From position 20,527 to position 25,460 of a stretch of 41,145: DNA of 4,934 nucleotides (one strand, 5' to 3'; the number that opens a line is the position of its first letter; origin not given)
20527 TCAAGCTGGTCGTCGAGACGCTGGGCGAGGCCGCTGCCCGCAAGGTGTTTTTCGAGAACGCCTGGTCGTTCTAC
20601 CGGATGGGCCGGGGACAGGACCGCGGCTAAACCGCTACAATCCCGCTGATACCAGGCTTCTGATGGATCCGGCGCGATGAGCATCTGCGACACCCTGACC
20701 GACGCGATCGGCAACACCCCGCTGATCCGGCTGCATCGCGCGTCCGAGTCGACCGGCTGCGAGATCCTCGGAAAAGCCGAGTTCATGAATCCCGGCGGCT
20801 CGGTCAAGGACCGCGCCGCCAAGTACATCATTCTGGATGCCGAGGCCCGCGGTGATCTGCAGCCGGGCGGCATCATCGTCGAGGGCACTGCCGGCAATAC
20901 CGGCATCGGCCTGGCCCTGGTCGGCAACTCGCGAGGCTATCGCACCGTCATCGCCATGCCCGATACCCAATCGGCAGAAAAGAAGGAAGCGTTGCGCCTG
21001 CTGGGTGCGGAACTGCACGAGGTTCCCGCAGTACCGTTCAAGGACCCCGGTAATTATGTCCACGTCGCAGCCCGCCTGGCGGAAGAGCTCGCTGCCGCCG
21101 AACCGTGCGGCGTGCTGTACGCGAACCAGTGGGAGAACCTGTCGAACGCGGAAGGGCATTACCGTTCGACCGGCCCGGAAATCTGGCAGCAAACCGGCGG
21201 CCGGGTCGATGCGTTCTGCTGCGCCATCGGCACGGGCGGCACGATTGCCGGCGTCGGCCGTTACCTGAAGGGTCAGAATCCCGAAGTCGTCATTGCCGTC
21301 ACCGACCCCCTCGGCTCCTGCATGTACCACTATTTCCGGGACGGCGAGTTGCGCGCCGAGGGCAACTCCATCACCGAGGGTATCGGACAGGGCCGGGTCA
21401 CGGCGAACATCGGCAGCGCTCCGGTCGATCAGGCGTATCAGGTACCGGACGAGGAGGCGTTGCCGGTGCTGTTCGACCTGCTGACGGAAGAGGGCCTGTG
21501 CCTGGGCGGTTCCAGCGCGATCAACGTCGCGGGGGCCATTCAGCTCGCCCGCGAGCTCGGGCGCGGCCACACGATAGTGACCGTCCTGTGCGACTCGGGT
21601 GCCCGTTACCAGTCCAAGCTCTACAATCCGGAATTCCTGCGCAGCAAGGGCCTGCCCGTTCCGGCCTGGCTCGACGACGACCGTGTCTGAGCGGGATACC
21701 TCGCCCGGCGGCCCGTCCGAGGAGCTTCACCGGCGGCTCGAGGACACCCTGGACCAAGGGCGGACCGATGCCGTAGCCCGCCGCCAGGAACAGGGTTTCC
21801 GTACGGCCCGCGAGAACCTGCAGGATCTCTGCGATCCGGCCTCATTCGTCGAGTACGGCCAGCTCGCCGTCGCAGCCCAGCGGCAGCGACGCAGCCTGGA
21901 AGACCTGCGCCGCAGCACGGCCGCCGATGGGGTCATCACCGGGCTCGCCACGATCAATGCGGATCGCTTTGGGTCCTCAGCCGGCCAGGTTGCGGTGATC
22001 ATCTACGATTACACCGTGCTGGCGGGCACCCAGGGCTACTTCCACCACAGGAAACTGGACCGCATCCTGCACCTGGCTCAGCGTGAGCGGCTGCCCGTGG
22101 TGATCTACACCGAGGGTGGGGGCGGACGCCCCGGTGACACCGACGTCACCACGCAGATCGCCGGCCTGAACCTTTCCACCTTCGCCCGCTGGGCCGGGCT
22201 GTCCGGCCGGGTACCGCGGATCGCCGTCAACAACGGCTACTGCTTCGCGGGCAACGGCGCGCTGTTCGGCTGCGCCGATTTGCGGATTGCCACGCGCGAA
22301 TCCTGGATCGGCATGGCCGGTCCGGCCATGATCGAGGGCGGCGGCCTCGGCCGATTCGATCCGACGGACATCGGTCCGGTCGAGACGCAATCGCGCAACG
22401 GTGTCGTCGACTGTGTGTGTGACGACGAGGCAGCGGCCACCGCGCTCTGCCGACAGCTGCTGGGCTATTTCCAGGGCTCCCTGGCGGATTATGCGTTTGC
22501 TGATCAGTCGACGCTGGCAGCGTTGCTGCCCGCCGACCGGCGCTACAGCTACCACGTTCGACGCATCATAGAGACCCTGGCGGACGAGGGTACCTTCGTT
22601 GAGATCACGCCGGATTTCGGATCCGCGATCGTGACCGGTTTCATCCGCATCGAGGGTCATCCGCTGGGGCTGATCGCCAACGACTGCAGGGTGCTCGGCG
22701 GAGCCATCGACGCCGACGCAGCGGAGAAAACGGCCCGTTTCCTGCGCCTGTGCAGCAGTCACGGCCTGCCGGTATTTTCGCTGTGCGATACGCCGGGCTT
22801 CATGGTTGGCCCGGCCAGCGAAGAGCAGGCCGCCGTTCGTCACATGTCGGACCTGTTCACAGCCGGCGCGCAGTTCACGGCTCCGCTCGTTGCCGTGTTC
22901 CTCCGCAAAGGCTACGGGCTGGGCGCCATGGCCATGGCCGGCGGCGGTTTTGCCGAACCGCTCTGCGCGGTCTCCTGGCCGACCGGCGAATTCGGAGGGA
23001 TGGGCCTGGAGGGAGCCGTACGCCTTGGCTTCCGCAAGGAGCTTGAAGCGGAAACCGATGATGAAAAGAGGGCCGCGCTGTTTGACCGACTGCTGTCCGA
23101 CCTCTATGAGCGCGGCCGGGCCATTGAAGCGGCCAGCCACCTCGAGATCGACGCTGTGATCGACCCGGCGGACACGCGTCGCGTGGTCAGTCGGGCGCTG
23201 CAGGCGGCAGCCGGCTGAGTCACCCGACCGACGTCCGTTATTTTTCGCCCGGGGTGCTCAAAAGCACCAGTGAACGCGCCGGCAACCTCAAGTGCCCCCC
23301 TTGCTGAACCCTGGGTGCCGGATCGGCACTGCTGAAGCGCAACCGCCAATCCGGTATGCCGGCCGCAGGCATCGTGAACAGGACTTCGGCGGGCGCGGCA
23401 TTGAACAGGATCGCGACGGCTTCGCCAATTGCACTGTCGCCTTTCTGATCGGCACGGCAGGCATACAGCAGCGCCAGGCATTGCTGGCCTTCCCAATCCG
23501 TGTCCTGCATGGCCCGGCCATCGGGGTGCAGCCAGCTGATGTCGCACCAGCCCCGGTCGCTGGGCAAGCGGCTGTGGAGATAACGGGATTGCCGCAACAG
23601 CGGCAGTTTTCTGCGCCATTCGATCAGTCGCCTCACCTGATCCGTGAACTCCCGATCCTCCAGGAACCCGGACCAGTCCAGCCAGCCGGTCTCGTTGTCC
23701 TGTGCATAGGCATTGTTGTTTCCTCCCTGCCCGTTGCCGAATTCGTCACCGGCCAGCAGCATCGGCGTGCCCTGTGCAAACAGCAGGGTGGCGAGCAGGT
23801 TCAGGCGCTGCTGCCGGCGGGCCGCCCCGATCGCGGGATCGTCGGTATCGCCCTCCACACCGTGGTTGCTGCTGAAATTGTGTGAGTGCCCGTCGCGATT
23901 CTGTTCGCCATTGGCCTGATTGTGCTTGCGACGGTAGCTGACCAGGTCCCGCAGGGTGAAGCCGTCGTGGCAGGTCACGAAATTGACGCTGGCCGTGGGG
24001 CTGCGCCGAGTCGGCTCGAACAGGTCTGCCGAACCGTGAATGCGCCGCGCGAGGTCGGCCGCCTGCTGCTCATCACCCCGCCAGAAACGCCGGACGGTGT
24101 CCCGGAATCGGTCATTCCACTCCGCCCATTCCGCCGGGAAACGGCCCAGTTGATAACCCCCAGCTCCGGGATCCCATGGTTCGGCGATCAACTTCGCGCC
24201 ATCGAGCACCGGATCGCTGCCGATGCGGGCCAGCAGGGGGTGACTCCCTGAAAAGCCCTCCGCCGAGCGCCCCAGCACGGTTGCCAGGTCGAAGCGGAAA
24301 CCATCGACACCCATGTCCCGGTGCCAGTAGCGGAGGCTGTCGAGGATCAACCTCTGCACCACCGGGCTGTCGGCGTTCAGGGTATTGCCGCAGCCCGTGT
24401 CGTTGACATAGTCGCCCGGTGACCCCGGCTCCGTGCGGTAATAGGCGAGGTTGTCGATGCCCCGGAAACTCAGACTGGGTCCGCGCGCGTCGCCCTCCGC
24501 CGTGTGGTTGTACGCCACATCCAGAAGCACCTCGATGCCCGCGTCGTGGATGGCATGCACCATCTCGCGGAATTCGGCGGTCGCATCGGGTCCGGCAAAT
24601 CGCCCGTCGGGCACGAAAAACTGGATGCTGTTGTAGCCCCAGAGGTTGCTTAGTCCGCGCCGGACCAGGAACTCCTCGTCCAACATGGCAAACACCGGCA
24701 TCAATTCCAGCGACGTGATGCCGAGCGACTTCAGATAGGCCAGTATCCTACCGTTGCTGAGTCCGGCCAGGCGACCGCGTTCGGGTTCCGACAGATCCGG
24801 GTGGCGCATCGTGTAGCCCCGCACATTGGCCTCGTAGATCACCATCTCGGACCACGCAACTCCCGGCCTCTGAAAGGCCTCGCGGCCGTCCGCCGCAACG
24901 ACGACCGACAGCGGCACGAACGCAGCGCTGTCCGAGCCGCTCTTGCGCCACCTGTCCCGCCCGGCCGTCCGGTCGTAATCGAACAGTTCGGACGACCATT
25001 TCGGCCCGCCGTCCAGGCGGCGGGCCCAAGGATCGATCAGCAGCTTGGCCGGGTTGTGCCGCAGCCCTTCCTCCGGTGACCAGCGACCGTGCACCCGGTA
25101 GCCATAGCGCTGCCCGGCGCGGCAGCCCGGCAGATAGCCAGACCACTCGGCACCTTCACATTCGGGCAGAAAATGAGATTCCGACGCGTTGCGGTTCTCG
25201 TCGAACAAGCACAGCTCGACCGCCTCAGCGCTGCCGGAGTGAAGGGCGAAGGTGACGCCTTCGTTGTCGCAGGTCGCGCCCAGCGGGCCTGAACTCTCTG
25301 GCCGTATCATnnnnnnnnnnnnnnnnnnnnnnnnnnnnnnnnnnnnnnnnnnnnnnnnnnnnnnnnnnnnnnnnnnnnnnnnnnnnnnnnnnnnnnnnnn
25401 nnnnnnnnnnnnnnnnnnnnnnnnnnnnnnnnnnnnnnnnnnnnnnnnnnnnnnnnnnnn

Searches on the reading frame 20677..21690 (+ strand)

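Call 65: search_protein_families(library=pfam, proteins=[window:20677-21690:+], max_evalue=0.00001)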
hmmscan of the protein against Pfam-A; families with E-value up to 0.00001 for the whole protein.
window:20677-21690:+ (337 aa): 1 family
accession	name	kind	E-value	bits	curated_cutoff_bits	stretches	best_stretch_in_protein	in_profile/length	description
PF00291.31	PALP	-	1.5e-74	251.5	35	1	8-306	2-295/295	Pyridoxal-phosphate dependent enzyme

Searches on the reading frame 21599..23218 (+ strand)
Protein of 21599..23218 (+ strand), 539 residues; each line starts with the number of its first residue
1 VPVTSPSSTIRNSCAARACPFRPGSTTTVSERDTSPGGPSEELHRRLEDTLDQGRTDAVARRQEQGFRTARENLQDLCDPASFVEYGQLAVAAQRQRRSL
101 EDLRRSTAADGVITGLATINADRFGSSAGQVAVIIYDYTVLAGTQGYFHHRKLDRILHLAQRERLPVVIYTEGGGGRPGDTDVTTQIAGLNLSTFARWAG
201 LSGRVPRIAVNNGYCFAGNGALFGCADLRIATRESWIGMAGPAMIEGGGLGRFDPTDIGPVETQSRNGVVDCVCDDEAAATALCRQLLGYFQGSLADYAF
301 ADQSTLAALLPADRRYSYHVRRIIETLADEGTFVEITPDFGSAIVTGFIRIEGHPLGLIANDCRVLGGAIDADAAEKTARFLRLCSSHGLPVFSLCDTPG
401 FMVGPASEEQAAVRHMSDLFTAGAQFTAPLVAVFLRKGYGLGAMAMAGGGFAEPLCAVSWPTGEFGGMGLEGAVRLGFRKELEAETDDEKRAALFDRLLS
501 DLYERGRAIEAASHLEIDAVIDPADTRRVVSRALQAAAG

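Call 65: search_protein_families(library=pfam, proteins=[window:21599-23218:+], max_evalue=0.00001)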
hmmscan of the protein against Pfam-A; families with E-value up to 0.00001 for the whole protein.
window:21599-23218:+ (539 aa): 2 families
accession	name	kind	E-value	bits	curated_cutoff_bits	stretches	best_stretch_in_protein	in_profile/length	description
PF01039.27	Carboxyl_trans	-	2.3e-69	234.8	22.3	1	63-537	3-478/493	Carboxyl transferase domain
PF03255.19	ACCA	-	3.5e-06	26.9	23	0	376-448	134-206/310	Acetyl co-enzyme A carboxylase carboxyltransferase-like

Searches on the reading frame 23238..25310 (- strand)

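Call 65: search_protein_families(library=pfam, proteins=[window:23238-25310:-], max_evalue=0.00001)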
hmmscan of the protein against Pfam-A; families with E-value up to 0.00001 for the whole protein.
window:23238-25310:- (690 aa): 2 families
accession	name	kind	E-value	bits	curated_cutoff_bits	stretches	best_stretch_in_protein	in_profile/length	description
PF00128.31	Alpha-amylase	-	2.3e-15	57.2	22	1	174-272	11-94/446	Alpha amylase, catalytic domain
PF02922.24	CBM_48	-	2.8e-15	56.8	22.4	1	9-96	1-83/83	Carbohydrate-binding module 48 (Isoamylase N-terminal domain)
